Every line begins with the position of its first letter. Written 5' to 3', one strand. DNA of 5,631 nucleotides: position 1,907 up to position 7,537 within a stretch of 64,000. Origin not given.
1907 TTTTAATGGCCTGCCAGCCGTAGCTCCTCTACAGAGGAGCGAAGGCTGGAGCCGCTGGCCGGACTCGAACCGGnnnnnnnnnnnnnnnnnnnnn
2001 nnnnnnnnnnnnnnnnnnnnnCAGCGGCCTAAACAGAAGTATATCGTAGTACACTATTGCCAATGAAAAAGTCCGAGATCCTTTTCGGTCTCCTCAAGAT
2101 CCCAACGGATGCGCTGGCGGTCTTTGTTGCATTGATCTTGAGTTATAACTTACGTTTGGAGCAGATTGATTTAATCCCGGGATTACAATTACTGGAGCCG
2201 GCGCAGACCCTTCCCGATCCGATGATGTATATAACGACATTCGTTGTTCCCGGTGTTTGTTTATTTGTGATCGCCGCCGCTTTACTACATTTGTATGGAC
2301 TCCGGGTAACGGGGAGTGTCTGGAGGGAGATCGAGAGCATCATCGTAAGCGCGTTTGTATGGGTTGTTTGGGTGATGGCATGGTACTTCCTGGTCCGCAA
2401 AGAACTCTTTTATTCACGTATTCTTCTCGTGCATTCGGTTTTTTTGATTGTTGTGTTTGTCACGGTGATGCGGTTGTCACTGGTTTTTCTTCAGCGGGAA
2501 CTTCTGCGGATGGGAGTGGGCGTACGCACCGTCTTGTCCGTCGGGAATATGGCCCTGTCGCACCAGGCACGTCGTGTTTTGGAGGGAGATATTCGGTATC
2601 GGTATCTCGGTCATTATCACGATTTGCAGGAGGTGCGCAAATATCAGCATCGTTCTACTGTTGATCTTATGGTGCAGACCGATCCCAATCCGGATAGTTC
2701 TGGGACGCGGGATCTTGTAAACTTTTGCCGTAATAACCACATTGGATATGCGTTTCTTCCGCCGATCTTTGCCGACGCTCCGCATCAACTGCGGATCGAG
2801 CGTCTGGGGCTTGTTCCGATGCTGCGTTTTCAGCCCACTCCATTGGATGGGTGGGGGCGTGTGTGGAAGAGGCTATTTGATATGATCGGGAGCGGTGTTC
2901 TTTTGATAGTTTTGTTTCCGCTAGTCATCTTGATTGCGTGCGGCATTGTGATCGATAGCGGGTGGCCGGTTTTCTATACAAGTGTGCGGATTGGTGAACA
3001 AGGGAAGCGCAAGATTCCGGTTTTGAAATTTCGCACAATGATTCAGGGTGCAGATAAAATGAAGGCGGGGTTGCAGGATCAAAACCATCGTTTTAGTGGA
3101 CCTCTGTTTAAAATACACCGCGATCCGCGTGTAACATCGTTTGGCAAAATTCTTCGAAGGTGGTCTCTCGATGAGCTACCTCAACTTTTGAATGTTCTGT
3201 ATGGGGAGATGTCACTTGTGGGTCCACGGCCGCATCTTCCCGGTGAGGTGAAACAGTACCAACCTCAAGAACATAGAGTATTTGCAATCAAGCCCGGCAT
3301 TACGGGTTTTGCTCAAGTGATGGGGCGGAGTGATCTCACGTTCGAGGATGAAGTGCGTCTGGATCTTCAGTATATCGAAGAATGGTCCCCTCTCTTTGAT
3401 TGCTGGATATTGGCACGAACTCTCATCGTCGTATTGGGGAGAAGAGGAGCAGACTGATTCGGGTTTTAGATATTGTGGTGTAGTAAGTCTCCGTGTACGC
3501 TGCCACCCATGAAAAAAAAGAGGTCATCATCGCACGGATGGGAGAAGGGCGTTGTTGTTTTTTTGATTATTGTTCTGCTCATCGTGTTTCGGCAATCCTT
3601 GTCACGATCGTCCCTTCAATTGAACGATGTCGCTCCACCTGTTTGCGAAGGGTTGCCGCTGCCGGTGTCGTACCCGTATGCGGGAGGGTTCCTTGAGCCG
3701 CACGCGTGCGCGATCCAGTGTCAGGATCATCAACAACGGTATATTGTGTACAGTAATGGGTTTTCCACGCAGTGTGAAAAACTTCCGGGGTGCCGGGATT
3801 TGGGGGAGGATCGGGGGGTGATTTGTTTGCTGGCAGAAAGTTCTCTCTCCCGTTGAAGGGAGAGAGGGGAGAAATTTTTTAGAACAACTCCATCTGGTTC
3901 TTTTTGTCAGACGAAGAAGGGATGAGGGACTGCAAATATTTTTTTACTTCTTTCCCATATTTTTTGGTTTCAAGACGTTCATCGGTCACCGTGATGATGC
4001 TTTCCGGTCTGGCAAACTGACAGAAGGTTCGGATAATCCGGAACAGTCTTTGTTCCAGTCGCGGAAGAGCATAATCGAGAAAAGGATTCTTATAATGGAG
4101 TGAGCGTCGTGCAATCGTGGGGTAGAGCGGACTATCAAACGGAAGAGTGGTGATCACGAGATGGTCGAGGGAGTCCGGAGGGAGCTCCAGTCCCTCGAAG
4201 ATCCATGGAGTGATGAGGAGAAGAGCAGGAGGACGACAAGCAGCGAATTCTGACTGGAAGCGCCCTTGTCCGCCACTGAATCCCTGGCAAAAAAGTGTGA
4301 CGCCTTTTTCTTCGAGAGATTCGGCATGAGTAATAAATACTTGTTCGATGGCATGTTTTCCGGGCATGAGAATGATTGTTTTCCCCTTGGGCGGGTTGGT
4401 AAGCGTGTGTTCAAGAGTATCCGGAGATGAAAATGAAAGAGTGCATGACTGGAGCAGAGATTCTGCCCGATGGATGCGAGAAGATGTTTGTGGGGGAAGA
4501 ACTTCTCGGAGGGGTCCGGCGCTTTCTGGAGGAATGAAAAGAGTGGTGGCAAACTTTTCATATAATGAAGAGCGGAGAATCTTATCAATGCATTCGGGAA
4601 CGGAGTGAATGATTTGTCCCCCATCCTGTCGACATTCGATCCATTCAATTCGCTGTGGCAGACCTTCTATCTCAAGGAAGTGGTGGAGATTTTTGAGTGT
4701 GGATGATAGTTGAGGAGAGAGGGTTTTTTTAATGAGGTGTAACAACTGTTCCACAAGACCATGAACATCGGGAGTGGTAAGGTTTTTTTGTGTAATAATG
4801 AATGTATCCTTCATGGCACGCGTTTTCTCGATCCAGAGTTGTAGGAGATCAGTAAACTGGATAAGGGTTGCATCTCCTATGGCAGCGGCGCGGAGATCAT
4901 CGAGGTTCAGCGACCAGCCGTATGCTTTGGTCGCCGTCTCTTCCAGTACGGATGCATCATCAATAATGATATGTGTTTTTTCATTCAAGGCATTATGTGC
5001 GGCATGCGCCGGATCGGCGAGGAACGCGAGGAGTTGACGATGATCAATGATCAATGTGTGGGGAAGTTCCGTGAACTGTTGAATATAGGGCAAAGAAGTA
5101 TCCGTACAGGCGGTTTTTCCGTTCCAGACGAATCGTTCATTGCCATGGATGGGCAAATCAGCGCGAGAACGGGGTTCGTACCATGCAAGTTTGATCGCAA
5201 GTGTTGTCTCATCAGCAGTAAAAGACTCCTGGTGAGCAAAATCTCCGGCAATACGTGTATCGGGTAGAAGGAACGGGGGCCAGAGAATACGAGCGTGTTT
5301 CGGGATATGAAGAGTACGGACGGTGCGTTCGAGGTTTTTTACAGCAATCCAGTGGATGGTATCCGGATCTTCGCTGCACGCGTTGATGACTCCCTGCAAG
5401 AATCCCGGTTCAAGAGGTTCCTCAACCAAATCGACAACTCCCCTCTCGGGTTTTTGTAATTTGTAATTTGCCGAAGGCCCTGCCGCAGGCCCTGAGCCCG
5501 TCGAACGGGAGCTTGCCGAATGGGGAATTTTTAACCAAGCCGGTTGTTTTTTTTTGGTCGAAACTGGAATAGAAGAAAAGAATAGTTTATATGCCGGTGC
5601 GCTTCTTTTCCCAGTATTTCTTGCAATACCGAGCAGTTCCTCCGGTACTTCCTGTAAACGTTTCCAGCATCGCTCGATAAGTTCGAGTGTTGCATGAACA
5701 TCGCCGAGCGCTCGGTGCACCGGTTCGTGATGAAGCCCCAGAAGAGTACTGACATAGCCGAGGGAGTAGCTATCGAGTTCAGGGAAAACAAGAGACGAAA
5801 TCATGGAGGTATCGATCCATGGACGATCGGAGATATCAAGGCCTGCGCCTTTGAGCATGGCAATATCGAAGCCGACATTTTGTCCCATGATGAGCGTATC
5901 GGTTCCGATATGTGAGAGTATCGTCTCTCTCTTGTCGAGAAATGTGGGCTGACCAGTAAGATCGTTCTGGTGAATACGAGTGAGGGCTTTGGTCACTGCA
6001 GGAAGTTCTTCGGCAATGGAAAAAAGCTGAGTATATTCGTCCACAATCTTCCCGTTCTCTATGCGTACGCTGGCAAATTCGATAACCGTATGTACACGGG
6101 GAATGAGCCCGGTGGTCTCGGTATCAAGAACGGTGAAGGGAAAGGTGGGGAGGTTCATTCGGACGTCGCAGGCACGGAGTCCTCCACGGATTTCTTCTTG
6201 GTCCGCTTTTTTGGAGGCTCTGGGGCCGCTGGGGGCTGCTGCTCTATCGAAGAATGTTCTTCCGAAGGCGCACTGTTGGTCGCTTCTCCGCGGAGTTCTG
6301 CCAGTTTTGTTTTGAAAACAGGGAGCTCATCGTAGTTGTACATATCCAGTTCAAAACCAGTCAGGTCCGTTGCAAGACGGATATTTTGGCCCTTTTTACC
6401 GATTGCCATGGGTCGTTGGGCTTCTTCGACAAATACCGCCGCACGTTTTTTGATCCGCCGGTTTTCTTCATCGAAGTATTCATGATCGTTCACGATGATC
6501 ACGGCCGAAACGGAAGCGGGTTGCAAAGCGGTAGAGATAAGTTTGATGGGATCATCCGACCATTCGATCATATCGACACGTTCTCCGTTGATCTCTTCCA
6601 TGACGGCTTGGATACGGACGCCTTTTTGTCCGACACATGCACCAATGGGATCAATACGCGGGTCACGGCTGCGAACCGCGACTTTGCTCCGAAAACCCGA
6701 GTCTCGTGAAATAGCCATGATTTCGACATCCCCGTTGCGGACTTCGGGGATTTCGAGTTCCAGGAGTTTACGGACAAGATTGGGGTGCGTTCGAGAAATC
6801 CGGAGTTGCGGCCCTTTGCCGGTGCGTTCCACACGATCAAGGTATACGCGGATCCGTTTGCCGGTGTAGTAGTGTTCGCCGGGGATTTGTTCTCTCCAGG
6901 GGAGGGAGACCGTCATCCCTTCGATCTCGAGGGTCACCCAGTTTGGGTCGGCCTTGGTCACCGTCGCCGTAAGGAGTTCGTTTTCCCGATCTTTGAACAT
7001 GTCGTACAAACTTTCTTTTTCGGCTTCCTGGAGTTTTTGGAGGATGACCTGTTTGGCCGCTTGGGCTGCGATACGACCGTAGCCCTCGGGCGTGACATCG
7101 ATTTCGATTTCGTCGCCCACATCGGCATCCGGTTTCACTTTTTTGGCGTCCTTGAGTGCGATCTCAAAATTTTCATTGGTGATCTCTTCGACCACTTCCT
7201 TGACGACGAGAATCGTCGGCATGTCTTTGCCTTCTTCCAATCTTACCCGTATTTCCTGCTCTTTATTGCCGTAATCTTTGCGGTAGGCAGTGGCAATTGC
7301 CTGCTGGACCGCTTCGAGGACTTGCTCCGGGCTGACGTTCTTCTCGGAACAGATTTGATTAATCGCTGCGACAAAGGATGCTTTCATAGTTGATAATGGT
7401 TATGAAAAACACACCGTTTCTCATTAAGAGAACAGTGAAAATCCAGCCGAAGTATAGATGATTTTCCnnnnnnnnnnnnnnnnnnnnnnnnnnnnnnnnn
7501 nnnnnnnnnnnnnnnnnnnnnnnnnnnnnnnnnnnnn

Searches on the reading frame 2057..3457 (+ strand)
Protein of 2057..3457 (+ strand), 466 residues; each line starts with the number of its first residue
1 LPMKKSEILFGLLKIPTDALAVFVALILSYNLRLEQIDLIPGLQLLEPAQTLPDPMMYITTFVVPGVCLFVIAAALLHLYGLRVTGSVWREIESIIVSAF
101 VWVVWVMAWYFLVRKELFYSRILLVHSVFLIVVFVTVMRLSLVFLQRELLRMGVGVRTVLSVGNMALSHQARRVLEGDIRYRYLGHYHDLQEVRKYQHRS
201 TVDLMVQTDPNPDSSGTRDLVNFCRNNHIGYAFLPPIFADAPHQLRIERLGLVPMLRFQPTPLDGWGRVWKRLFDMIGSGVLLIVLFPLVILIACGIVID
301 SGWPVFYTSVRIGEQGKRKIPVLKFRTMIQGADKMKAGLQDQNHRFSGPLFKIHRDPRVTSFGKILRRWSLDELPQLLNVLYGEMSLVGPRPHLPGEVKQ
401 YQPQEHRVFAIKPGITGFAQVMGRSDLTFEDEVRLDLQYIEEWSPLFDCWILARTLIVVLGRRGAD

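Call 105: search_protein_families(library=pfam, proteins=[window:2057-3457:+], max_evalue=0.00001)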
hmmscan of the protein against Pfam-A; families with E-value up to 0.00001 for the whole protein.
window:2057-3457:+ (466 aa): 1 family
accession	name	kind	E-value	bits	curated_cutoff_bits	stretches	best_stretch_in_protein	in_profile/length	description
PF02397.22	Bac_transf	-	3.7e-60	203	27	1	271-460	1-178/179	Bacterial sugar transferase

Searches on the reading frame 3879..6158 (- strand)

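Call 105: search_protein_families(library=pfam, proteins=[window:3879-6158:-], max_evalue=0.00001)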
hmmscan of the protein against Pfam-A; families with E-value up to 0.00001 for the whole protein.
window:3879-6158:- (759 aa): 2 families
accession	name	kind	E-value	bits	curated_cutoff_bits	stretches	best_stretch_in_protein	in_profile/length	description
PF00929.31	RNase_T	-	2.5e-20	74.1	24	1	10-160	2-163/164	Exonuclease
PF13307.12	Helicase_C_2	-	1.6e-11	45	25.3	1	587-743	5-168/170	Helicase C-terminal domain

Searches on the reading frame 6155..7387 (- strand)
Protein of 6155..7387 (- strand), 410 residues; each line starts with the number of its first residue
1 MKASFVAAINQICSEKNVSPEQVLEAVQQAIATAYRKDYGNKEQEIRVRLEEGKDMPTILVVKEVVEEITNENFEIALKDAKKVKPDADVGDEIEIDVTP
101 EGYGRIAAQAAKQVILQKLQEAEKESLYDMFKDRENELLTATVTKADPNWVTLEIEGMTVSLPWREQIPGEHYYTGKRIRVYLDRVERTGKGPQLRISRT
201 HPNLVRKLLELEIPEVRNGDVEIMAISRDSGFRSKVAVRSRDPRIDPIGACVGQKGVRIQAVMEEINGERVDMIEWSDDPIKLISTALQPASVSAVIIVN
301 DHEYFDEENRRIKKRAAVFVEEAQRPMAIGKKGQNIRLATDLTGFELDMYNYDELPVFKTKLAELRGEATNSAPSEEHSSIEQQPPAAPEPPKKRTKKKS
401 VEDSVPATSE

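Call 105: search_protein_families(library=pfam, proteins=[window:6155-7387:-], max_evalue=0.00001)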
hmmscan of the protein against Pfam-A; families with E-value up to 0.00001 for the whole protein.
window:6155-7387:- (410 aa): 2 families
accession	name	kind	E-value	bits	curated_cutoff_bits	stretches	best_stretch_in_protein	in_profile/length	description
PF08529.16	NusA_N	-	1.9e-33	115.6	23.8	1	5-125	2-119/119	NusA N-terminal domain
PF13184.12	KH_5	-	3.7e-27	94.7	27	1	231-298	2-69/69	NusA-like KH domain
